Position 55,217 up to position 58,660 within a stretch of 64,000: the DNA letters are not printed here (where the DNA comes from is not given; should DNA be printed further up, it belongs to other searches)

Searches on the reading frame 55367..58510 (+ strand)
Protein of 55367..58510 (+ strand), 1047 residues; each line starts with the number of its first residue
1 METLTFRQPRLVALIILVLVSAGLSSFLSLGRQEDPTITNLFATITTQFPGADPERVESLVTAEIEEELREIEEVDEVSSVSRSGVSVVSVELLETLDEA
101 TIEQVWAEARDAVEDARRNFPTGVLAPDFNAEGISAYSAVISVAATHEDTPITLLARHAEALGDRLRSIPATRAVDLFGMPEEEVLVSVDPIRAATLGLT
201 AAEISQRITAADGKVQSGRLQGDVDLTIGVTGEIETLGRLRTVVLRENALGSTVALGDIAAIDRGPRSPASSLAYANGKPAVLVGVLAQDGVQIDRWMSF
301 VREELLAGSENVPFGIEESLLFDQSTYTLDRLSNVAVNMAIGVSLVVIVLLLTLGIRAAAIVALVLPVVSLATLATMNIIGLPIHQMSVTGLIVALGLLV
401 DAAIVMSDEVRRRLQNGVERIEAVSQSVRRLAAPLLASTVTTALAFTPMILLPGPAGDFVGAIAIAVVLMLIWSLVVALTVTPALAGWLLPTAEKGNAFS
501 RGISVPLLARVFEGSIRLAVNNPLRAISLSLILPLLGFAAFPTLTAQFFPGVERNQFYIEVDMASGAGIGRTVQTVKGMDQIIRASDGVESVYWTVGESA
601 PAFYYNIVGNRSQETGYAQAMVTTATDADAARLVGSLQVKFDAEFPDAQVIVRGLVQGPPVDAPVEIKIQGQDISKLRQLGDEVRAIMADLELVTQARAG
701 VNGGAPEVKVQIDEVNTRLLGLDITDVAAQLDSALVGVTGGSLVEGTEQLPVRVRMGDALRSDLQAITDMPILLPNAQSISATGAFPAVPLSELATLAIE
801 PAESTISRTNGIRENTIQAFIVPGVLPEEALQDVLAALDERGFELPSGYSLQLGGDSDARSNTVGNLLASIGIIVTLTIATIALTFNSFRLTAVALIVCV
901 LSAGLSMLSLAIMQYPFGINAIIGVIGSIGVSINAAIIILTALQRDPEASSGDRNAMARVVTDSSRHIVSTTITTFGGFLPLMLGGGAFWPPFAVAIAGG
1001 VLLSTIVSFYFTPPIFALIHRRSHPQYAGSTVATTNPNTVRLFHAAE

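Call 84: search_protein_families(library=pfam, proteins=[window:55367-58510:+], max_evalue=0.00001)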
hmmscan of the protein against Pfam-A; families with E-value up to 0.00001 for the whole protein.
window:55367-58510:+ (1047 aa): 3 families
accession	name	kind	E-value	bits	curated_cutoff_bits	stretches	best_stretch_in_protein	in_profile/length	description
PF00873.25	ACR_tran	-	4.2e-137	458.9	28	1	4-1020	4-1021/1021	AcrB/AcrD/AcrF family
PF03176.21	MMPL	-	5.4e-11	42.5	20.5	1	834-1023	110-306/333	MMPL family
PF02355.23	SecD_SecF_C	-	3.4e-10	40.1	20.5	1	868-1021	34-188/189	Protein export membrane protein SecD/SecF, C-terminal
